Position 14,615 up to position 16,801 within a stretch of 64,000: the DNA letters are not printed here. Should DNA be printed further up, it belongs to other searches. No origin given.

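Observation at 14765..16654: Fusion of an inositol-monophosphatase-family domain with a degenerate ADP-ribosylglycohydrolase-like domain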

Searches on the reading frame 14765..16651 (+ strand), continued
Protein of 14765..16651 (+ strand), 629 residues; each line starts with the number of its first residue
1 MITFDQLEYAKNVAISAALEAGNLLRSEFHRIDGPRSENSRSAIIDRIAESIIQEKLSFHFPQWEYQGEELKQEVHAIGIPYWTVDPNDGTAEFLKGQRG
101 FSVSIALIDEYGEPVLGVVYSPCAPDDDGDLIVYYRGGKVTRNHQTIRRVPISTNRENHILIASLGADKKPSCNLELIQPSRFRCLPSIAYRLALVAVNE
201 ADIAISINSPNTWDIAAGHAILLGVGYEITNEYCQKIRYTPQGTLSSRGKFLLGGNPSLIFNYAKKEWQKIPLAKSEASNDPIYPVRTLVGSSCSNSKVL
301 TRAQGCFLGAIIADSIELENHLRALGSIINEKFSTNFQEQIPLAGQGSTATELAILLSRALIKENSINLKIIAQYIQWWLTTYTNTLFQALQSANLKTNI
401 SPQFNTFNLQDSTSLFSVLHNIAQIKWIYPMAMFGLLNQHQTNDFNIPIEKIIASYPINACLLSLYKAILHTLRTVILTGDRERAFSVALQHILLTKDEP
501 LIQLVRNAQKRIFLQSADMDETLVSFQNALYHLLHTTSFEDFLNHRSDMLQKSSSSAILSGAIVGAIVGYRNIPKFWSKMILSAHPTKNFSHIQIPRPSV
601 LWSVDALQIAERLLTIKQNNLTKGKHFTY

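Call 6: find_homologous_proteins(query=window:14765-16651:+, max_evalue=0.001)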
Query window:14765-16651:+ (629 aa): 1039 proteins with E <= 0.001 among 8000 candidates; the best 120 are listed.
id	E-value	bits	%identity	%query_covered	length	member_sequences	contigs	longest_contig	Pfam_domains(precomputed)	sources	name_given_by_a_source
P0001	0.0e+0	1421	100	100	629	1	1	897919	PF03747.20,PF00459.31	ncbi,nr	ncbi:MAG: hypothetical protein N2450_02940 [bacterium]|nr:hypothetical protein [bacterium]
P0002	3.5e-152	526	44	97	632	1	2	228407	PF03747.20,PF00459.31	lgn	-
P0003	1.5e-105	372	36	96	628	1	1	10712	PF03747.20,PF00459.31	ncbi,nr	ncbi:MAG: ADP-ribosylglycohydrolase family protein [bacterium]|nr:ADP-ribosylglycohydrolase family p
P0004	1.1e-98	349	35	97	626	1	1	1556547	PF03747.20,PF00459.31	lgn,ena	-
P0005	8.5e-89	316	33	98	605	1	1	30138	PF03747.20,PF00459.31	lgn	-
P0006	4.2e-88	314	33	97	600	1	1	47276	PF03747.20,PF00459.31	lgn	-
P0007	4.8e-88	314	32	95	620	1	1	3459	PF03747.20,PF00459.31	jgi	jgi:ADP-ribosylglycohydrolase/fructose-1,6-bisphosphatase/inositol monophosphatase family enzyme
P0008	8.0e-88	313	34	95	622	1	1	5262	PF03747.20,PF00459.31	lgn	-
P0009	5.2e-86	307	32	97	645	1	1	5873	PF03747.20,PF00459.31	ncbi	-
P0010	1.2e-85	306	31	94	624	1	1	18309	PF03747.20,PF00459.31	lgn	-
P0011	8.1e-85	303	32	97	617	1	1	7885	PF03747.20,PF00459.31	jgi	jgi:fructose-1,6-bisphosphatase/inositol monophosphatase family enzyme/ADP-ribosylglycohydrolase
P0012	9.8e-85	303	31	94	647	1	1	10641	PF03747.20,PF00459.31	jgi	jgi:ADP-ribosylglycohydrolase/fructose-1,6-bisphosphatase/inositol monophosphatase family enzyme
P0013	1.9e-84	302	33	98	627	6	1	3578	PF03747.20,PF00459.31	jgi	jgi:ADP-ribosyl-[dinitrogen reductase] hydrolase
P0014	2.0e-84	302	32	95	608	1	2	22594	PF03747.20,PF00459.31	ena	-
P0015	2.4e-84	302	32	96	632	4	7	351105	PF03747.20,PF00459.31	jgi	-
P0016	4.2e-84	301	33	97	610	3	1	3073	PF03747.20,PF00459.31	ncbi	-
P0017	5.4e-84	301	32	99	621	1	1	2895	PF03747.20,PF00459.31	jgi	jgi:ADP-ribosyl-[dinitrogen reductase] hydrolase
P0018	5.5e-84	301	38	58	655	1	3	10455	PF03747.20,PF00459.31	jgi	jgi:ADP-ribosyl-[dinitrogen reductase] hydrolase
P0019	8.4e-84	300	34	96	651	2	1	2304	PF03747.20,PF00459.31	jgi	-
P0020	1.1e-83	300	34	97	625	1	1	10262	PF03747.20,PF00459.31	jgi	jgi:ADP-ribosylglycohydrolase/fructose-1,6-bisphosphatase/inositol monophosphatase family enzyme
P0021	1.6e-83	299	34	97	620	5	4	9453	PF03747.20,PF00459.31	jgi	jgi:ADP-ribosyl-[dinitrogen reductase] hydrolase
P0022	2.3e-83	298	32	97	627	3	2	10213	PF03747.20,PF00459.31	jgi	jgi:ADP-ribosylglycohydrolase/fructose-1,6-bisphosphatase/inositol monophosphatase family enzyme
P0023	5.4e-83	297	32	96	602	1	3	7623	PF03747.20,PF00459.31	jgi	-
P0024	6.5e-83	297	32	96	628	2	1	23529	PF03747.20,PF00459.31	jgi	jgi:ADP-ribosylglycohydrolase/fructose-1,6-bisphosphatase/inositol monophosphatase family enzyme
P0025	8.9e-83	297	32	95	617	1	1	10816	PF03747.20,PF00459.31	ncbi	-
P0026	9.3e-83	296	42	59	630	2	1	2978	PF03747.20,PF00459.31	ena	-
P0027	9.4e-83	296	34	96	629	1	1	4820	PF03747.20,PF00459.31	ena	-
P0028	1.4e-82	296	34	97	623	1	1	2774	PF03747.20,PF00459.31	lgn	-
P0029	1.5e-82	296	33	96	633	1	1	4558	PF03747.20,PF00459.31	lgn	-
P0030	1.7e-82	296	34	97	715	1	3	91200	PF03747.20,PF00459.31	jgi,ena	-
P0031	2.5e-82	295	33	97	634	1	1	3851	PF03747.20,PF00459.31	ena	-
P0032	3.0e-82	295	32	97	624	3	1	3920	PF03747.20,PF00459.31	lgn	-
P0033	3.0e-82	295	33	97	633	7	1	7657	PF03747.20,PF00459.31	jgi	-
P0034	1.0e-81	293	32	97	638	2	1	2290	PF03747.20,PF00459.31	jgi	jgi:ADP-ribosyl-[dinitrogen reductase] hydrolase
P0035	1.2e-81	293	32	96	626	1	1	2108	PF03747.20,PF00459.31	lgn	-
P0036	1.2e-81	293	31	95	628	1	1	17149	PF03747.20,PF00459.31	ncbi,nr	ncbi:MAG: ADP-ribosylglycohydrolase family protein [Chloroflexi bacterium]|nr:ADP-ribosylglycohydrol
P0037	2.0e-81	292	32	97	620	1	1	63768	PF03747.20,PF00459.31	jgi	jgi:ADP-ribosylglycohydrolase/fructose-1,6-bisphosphatase/inositol monophosphatase family enzyme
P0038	2.3e-81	292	32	97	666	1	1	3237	PF03747.20,PF00459.31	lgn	-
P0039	2.7e-81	292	32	98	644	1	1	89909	PF03747.20,PF00459.31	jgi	jgi:ADP-ribosylglycohydrolase/fructose-1,6-bisphosphatase/inositol monophosphatase family enzyme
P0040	3.7e-81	291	30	95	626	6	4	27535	PF03747.20,PF00459.31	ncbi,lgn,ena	-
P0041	3.8e-81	291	31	94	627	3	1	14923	PF03747.20,PF00459.31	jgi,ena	-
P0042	3.8e-81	291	34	96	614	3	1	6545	PF03747.20,PF00459.31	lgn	-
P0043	5.0e-81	291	34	96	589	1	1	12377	PF03747.20,PF00459.31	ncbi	-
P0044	5.1e-81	291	33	96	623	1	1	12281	PF03747.20,PF00459.31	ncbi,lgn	-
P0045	5.3e-81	291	31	96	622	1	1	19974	PF03747.20,PF00459.31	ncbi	-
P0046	6.1e-81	290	32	95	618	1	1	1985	PF03747.20,PF00459.31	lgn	-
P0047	6.9e-81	290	33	96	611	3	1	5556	PF03747.20,PF00459.31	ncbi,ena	-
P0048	6.9e-81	290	33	96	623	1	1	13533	PF03747.20,PF00459.31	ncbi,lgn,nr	ncbi:MAG: ADP-ribosylglycohydrolase family protein [Kiritimatiellae bacterium]|nr:ADP-ribosylglycohy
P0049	7.0e-81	290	32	96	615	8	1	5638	PF03747.20,PF00459.31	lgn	-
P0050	7.8e-81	290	38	59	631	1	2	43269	PF03747.20,PF00459.31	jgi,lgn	jgi:ADP-ribosylglycohydrolase/fructose-1,6-bisphosphatase/inositol monophosphatase family enzyme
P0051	8.3e-81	290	31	95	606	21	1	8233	PF03747.20,PF00459.31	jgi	-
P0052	9.3e-81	290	33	97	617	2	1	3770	PF03747.20,PF00459.31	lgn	-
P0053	1.5e-80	289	33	94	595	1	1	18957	PF03747.20,PF00459.31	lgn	-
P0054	1.6e-80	289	31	95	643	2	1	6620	PF03747.20,PF00459.31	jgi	jgi:ADP-ribosyl-[dinitrogen reductase] hydrolase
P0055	1.6e-80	289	32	95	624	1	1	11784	PF03747.20,PF00459.31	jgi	jgi:ADP-ribosyl-[dinitrogen reductase] hydrolase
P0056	1.8e-80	289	31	95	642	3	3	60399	PF03747.20,PF00459.31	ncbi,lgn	ncbi:MAG TPA: inositol monophosphatase family protein [Chloroflexota bacterium]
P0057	2.1e-80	289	33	96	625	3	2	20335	PF03747.20,PF00459.31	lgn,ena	-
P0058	2.6e-80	288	39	59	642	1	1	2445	PF03747.20,PF00459.31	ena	-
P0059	3.1e-80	288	33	98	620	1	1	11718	PF03747.20,PF00459.31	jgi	jgi:ADP-ribosyl-[dinitrogen reductase] hydrolase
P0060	3.2e-80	288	32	95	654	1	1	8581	PF03747.20,PF00459.31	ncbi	-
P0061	4.6e-80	288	33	97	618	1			PF03747.20,PF00459.31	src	-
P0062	5.5e-80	287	33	97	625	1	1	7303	PF03747.20,PF00459.31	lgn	-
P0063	6.5e-80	287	32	97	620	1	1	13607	PF03747.20,PF00459.31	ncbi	-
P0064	6.7e-80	287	33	97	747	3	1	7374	PF03747.20,PF00459.31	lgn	-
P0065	9.0e-80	287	31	98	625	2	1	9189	PF03747.20,PF00459.31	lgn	-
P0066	1.0e-79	286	32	95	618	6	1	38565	PF03747.20,PF00459.31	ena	-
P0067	1.1e-79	286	32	94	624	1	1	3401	PF03747.20,PF00459.31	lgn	-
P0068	1.6e-79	286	31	91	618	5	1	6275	PF03747.20,PF00459.31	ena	-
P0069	1.8e-79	286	32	97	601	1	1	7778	PF03747.20,PF00459.31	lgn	-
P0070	1.8e-79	286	31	97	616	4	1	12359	PF03747.20,PF00459.31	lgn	-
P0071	2.0e-79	285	31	97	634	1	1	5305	PF03747.20,PF00459.31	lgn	-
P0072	2.0e-79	285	31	97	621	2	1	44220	PF03747.20,PF00459.31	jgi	-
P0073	2.1e-79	285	32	94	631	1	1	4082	PF03747.20,PF00459.31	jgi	jgi:ADP-ribosylglycohydrolase/fructose-1,6-bisphosphatase/inositol monophosphatase family enzyme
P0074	2.3e-79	285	32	95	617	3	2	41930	PF03747.20,PF00459.31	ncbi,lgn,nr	ncbi:ADP-ribosylglycohydrolase family protein [bacterium]|nr:ADP-ribosylglycohydrolase family protei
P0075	2.4e-79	285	31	95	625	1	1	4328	PF03747.20,PF00459.31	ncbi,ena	-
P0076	2.6e-79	285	32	95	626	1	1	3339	PF03747.20,PF00459.31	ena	-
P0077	2.8e-79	285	31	96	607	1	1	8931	PF03747.20,PF00459.31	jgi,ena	-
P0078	4.2e-79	284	33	97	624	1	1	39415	PF03747.20,PF00459.31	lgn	-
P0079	5.4e-79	284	30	97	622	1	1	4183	PF03747.20,PF00459.31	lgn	-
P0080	6.3e-79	284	33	94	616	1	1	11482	PF03747.20,PF00459.31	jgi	jgi:ADP-ribosyl-[dinitrogen reductase] hydrolase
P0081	7.2e-79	284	33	97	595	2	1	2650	PF03747.20,PF00459.31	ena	-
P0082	7.9e-79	283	32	97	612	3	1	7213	PF03747.20,PF00459.31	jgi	jgi:ADP-ribosylglycohydrolase/fructose-1,6-bisphosphatase/inositol monophosphatase family enzyme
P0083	9.6e-79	283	32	97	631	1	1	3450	PF03747.20,PF00459.31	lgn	-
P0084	1.1e-78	283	32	94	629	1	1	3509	PF03747.20,PF00459.31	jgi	jgi:ADP-ribosylglycohydrolase/fructose-1,6-bisphosphatase/inositol monophosphatase family enzyme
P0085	1.2e-78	283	33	98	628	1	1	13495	PF03747.20,PF00459.31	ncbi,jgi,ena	jgi:ADP-ribosylglycohydrolase/fructose-1,6-bisphosphatase/inositol monophosphatase family enzyme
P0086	1.2e-78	283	32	94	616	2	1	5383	PF03747.20,PF00459.31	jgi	jgi:ADP-ribosylglycohydrolase/fructose-1,6-bisphosphatase/inositol monophosphatase family enzyme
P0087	1.2e-78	283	33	94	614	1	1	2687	PF03747.20,PF00459.31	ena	-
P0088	1.4e-78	283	32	92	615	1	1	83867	PF03747.20,PF00459.31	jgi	jgi:ADP-ribosylglycohydrolase/fructose-1,6-bisphosphatase/inositol monophosphatase family enzyme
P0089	1.5e-78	283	33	95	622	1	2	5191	PF03747.20,PF00459.31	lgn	-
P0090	1.6e-78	282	33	97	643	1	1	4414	PF03747.20,PF00459.31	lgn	-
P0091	1.7e-78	282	33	97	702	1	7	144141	PF03747.20,PF00459.31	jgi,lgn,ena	jgi:ADP-ribosylglycohydrolase/fructose-1,6-bisphosphatase/inositol monophosphatase family enzyme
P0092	1.9e-78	282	31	97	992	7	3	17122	PF03747.20,PF00459.31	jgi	-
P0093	1.9e-78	282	30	98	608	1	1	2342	PF03747.20,PF00459.31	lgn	-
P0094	1.9e-78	282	32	95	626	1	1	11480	PF03747.20,PF00459.31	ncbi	-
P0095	2.2e-78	282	32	94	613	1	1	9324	PF03747.20,PF00459.31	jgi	jgi:ADP-ribosylglycohydrolase/fructose-1,6-bisphosphatase/inositol monophosphatase family enzyme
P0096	2.2e-78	282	32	96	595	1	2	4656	PF03747.20,PF00459.31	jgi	jgi:ADP-ribosyl-[dinitrogen reductase] hydrolase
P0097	2.3e-78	282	32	96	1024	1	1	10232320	PF03747.20,PF00459.31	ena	-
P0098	2.5e-78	282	32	97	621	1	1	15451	PF03747.20,PF00459.31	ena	-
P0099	2.5e-78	282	32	96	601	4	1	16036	PF03747.20,PF00459.31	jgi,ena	-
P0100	3.0e-78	282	32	98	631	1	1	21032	PF03747.20,PF00459.31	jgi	jgi:ADP-ribosyl-[dinitrogen reductase] hydrolase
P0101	3.2e-78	281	32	97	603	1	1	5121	PF03747.20,PF00459.31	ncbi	-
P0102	3.4e-78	281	32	96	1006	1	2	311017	PF03747.20,PF00459.31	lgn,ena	-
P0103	3.5e-78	281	32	97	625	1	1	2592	PF03747.20,PF00459.31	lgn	-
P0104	3.7e-78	281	32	96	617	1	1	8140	PF03747.20,PF00459.31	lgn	-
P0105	5.4e-78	281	33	96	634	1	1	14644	PF03747.20,PF00459.31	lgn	-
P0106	5.5e-78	281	32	96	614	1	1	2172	PF03747.20,PF00459.31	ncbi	-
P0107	5.8e-78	281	32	97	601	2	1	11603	PF03747.20,PF00459.31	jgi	jgi:ADP-ribosyl-[dinitrogen reductase] hydrolase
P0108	6.6e-78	280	31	94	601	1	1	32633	PF03747.20,PF00459.31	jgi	jgi:ADP-ribosylglycohydrolase/fructose-1,6-bisphosphatase/inositol monophosphatase family enzyme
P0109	7.3e-78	280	32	97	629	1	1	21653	PF03747.20,PF00459.31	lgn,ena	-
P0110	7.6e-78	280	31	98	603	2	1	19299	PF03747.20,PF00459.31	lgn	-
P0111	8.1e-78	280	30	93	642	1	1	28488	PF03747.20,PF00459.31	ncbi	-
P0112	8.3e-78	280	32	97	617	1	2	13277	PF03747.20,PF00459.31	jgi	jgi:ADP-ribosylglycohydrolase/fructose-1,6-bisphosphatase/inositol monophosphatase family enzyme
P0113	9.4e-78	280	32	91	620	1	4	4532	PF03747.20,PF00459.31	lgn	-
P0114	1.0e-77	280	30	94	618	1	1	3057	PF03747.20,PF00459.31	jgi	jgi:ADP-ribosylglycohydrolase/fructose-1,6-bisphosphatase/inositol monophosphatase family enzyme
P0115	1.3e-77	280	32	97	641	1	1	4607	PF03747.20,PF00459.31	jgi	jgi:ADP-ribosyl-[dinitrogen reductase] hydrolase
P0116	1.3e-77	280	33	95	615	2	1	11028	PF03747.20,PF00459.31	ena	-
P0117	1.3e-77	279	33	97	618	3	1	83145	PF03747.20,PF00459.31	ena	-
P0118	1.5e-77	279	32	96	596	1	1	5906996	PF03747.20,PF00459.31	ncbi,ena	-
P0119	1.5e-77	279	32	94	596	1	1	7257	PF03747.20,PF00459.31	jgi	jgi:ADP-ribosylglycohydrolase/fructose-1,6-bisphosphatase/inositol monophosphatase family enzyme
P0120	1.7e-77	279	32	94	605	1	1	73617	PF03747.20,PF00459.31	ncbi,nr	ncbi:MAG TPA: inositol monophosphatase family protein [Gemmatimonadales bacterium]|nr:inositol monop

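Call 13: search_protein_families(library=pfam, proteins=[P0092, P0097, P0102, P0030, P0064, P0091, P0011, P0002], max_evalue=0.001)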
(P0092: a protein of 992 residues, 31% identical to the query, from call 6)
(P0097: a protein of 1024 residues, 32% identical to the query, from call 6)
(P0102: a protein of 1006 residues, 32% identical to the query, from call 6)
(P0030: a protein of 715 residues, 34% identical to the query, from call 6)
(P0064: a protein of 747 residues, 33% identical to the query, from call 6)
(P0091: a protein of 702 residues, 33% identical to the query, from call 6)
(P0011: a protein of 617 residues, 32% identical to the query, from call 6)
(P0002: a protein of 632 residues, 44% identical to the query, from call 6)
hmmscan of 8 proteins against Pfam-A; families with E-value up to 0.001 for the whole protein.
P0092 (992 aa): 2 families
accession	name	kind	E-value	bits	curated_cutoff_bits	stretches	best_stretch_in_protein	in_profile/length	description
PF03747.19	ADP_ribosyl_GH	-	6.9e-125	416.9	26.2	2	669-944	1-286/287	ADP-ribosylglycohydrolase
PF00459.30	Inositol_P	-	1.3e-29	104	27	1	372-609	3-248/271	Inositol monophosphatase family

P0097 (1024 aa): 3 families
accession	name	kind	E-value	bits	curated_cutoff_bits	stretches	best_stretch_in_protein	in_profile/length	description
PF03747.19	ADP_ribosyl_GH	-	1.5e-128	428.9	26.2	2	676-951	1-286/287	ADP-ribosylglycohydrolase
PF00459.30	Inositol_P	-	7.6e-28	98.2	27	1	381-612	5-244/271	Inositol monophosphatase family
PF05433.20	Rick_17kDa_Anti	-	0.0004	20.7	24.2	0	310-328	21-39/43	Glycine zipper 2TM domain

P0102 (1006 aa): 3 families
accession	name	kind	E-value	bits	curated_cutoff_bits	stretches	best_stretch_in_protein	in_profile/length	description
PF03747.19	ADP_ribosyl_GH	-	2.6e-123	411.7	26.2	2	676-951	1-286/287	ADP-ribosylglycohydrolase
PF00459.30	Inositol_P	-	3.8e-30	105.7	27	1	382-617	6-249/271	Inositol monophosphatase family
PF05433.20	Rick_17kDa_Anti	-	0.00041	20.6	24.2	0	310-328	21-39/43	Glycine zipper 2TM domain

P0030 (715 aa): 2 families
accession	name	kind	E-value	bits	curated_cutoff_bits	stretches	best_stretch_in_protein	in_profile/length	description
PF03747.19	ADP_ribosyl_GH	-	4.7e-64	217.3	26.2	1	398-673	1-287/287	ADP-ribosylglycohydrolase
PF00459.30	Inositol_P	-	7.2e-30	104.8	27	1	102-338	3-248/271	Inositol monophosphatase family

P0064 (747 aa): 2 families
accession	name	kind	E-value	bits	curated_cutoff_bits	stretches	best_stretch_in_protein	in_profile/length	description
PF03747.19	ADP_ribosyl_GH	-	1.7e-63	215.5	26.2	1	420-695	1-287/287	ADP-ribosylglycohydrolase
PF00459.30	Inositol_P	-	2.9e-26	93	27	1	123-357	2-245/271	Inositol monophosphatase family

P0091 (702 aa): 2 families
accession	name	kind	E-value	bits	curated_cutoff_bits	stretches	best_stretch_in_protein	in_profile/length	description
PF03747.19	ADP_ribosyl_GH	-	6.2e-63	213.6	26.2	1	376-652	1-285/287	ADP-ribosylglycohydrolase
PF00459.30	Inositol_P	-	1.1e-35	123.9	27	1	80-313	4-245/271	Inositol monophosphatase family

P0011 (617 aa): 2 families
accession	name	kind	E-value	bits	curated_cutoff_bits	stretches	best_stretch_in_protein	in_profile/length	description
PF00459.30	Inositol_P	-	7.4e-29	101.5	27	1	9-241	6-247/271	Inositol monophosphatase family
PF03747.19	ADP_ribosyl_GH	-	3.3e-18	66.8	26.2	1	306-568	1-285/287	ADP-ribosylglycohydrolase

P0002 (632 aa): 2 families
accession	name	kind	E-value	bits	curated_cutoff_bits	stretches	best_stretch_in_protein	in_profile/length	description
PF03747.19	ADP_ribosyl_GH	-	2.3e-48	165.8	26.2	1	307-584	1-285/287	ADP-ribosylglycohydrolase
PF00459.30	Inositol_P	-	4.1e-34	118.7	27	1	12-266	6-265/271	Inositol monophosphatase family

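Call 14: find_encoding_contigs(protein=P0002, flank=8000, max_places=2)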
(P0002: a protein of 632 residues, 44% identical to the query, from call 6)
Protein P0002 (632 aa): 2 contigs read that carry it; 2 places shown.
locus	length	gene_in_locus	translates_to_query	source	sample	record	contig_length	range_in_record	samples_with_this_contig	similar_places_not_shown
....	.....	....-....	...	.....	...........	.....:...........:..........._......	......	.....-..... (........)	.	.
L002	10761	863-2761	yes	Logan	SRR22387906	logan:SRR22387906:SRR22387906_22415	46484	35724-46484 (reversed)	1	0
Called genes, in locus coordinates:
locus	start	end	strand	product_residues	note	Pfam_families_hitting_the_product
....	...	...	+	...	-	-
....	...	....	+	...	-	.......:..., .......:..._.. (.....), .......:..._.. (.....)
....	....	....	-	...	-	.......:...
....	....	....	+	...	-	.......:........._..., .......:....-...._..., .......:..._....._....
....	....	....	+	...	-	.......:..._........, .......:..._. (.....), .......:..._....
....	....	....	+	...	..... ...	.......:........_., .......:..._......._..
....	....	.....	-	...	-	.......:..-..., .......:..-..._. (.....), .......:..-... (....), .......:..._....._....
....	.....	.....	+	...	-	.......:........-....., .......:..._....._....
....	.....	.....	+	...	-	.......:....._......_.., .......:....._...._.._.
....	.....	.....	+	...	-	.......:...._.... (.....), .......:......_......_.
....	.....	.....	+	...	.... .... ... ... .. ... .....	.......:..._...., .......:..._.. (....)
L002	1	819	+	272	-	?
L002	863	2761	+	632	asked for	PF00459:Inositol_P, PF03747:ADP_ribosyl_GH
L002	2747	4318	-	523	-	PF01839:FG-GAP, PF13517:FG-GAP_3 (faint), PF01839:FG-GAP (weak), PF18962:Por_Secre_tail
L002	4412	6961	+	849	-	PF15902:Sortilin-Vps10, PF18962:Por_Secre_tail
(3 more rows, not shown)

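Call 15: find_encoding_contigs(protein=P0004, flank=8000, max_places=2)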
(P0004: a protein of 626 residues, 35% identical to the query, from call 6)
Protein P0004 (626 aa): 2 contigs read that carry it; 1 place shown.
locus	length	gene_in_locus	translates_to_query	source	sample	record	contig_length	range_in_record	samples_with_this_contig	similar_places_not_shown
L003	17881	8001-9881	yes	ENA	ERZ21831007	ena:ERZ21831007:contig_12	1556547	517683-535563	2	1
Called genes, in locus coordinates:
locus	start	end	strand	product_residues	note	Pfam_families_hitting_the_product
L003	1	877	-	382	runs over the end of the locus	PF00266:Aminotran_5, PF01053:Cys_Met_Meta_PP (faint), PF01212:Beta_elim_lyase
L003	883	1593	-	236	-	PF04060:FeS (weak)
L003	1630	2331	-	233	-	PF02492:cobW, PF10662:PduV-EutP (faint)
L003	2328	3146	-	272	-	PF00005:ABC_tran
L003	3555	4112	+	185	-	PF01966:HD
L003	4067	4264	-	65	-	-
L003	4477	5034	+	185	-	-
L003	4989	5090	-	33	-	-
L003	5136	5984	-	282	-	PF02585:PIG-L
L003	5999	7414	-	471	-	-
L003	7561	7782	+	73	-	-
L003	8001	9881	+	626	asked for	PF00459:Inositol_P, PF03747:ADP_ribosyl_GH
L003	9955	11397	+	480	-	PF00083:Sugar_tr, PF07690:MFS_1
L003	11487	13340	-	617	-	PF07715:Plug, PF00593:TonB_dep_Rec_b-barrel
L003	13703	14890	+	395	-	PF03783:CsgG, PF13036:LpoB (weak)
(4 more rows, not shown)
